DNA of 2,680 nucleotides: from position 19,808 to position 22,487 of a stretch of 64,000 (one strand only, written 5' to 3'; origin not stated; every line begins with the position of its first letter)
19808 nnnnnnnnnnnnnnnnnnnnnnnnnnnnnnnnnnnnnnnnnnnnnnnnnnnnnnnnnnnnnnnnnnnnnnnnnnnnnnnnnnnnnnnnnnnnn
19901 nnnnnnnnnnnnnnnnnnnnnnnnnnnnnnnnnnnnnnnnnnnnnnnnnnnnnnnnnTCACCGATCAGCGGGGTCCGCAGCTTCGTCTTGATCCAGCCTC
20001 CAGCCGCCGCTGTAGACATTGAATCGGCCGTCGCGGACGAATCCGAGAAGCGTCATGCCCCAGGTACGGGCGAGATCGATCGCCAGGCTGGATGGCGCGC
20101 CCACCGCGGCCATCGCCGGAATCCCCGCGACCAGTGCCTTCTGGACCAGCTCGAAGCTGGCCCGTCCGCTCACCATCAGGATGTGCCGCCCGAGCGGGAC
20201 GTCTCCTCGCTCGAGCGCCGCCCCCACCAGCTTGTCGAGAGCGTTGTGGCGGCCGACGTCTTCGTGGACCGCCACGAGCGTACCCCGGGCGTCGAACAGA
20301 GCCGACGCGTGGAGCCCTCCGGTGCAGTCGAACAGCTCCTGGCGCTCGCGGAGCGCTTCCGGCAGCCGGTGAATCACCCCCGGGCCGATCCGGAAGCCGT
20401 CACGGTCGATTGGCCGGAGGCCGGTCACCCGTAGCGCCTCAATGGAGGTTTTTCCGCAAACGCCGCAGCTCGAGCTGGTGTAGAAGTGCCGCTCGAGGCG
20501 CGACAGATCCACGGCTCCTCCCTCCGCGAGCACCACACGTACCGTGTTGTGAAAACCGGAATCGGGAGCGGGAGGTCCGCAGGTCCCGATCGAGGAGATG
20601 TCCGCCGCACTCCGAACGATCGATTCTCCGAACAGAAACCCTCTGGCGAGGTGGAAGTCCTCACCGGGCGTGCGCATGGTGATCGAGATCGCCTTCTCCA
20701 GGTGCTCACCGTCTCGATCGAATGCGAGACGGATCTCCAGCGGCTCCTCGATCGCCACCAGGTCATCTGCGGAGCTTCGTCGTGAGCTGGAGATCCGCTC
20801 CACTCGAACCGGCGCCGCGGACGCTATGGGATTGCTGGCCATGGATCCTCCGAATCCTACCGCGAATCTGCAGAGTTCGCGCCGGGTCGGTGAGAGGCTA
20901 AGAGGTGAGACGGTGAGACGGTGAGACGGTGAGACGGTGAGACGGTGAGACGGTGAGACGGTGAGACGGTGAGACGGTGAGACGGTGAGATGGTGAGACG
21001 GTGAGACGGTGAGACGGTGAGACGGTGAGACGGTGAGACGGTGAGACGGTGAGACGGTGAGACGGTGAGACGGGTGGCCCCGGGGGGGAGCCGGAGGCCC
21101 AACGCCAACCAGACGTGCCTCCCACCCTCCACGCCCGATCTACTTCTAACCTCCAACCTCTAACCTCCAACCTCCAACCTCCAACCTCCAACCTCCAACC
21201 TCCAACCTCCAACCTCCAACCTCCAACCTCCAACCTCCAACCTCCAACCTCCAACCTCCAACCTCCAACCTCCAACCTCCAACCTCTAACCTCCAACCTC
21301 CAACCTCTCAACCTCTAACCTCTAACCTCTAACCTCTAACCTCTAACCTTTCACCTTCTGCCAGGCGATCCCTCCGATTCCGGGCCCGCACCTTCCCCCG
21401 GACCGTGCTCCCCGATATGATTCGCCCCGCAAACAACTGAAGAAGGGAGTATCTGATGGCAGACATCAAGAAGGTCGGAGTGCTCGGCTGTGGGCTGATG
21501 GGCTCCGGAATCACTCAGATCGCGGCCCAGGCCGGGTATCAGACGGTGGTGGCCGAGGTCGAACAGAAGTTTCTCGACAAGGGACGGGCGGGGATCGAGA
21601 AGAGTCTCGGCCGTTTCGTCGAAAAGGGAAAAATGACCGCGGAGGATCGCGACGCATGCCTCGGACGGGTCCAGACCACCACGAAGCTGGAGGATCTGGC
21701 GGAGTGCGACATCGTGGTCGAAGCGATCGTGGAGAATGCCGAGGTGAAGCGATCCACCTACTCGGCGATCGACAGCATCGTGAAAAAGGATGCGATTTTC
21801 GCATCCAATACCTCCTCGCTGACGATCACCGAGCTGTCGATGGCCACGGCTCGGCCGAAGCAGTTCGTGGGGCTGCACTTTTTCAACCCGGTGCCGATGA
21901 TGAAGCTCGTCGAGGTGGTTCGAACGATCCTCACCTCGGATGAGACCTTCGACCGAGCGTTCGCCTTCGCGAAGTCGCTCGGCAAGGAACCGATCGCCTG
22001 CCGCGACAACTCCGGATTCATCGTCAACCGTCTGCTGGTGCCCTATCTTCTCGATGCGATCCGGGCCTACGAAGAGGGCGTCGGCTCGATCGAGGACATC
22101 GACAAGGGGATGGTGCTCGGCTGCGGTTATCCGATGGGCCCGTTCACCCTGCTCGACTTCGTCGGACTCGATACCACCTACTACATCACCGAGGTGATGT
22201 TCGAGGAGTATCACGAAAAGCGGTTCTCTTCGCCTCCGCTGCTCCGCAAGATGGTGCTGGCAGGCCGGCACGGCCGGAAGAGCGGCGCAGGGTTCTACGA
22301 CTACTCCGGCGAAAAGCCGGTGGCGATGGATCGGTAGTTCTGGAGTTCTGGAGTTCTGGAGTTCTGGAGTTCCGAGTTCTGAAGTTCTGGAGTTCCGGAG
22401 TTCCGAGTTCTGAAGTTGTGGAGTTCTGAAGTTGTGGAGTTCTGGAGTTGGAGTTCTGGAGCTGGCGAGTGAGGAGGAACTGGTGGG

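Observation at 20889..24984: Cluster-level observation: four related STR families occupy every intergenic gap of a 4-kb metabolic gene block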

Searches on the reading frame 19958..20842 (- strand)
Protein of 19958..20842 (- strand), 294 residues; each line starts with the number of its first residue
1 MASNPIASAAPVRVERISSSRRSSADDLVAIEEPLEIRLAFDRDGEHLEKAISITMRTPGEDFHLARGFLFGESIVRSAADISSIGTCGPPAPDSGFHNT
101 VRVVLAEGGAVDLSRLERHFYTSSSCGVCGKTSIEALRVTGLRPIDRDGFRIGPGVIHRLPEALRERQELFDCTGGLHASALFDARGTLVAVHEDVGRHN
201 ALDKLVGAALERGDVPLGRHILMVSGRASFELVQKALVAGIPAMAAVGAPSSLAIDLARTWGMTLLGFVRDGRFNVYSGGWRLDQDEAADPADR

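Call 10: search_protein_families(library=pfam, proteins=[window:19958-20842:-])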
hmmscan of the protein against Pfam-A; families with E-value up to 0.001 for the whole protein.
window:19958-20842:- (294 aa): 1 family
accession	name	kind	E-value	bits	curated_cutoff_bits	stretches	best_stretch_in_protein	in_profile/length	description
PF02634.21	FdhD-NarQ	-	1.3e-61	208.8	27.2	1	50-283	13-236/237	FdhD/NarQ family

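Call 61: find_encoding_contigs(protein=window:19958-20839:-, flank=10000, max_places=4)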
Protein window:19958-20839:- (293 aa): no gene with exactly this product is on record in the collection.

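Call 63: find_encoding_contigs(protein=window:19958-20842:-, flank=10000, max_places=4)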
Protein window:19958-20842:- (294 aa): no gene with exactly this product is on record in the collection.

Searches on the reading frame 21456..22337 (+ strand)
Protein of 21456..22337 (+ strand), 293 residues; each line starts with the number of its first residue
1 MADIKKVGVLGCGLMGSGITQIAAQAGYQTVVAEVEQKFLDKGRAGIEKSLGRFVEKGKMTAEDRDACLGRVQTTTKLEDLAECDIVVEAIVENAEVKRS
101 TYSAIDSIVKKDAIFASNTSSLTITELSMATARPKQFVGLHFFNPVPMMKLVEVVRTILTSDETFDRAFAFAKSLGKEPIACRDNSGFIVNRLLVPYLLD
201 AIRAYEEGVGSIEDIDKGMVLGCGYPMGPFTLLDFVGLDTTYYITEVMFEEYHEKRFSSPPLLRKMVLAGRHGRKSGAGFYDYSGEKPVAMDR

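Call 10: search_protein_families(library=pfam, proteins=[window:21456-22337:+])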
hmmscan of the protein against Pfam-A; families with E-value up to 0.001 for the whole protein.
window:21456-22337:+ (293 aa): 2 families
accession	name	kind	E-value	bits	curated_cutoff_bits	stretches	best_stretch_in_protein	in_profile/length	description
PF02737.24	3HCDH_N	-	8.3e-67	225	22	1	6-184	1-179/180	3-hydroxyacyl-CoA dehydrogenase, NAD binding domain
PF00725.27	3HCDH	-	9.3e-36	122.7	22.1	1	187-283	1-97/97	3-hydroxyacyl-CoA dehydrogenase, C-terminal domain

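Call 11: find_encoding_contigs(protein=window:21456-22334:+, flank=10000, max_places=10)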
Protein window:21456-22334:+ (293 aa): no gene with exactly this product is on record in the collection.

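Call 62: find_encoding_contigs(protein=window:21456-22337:+, flank=10000, max_places=4)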
Protein window:21456-22337:+ (293 aa): no gene with exactly this product is on record in the collection.
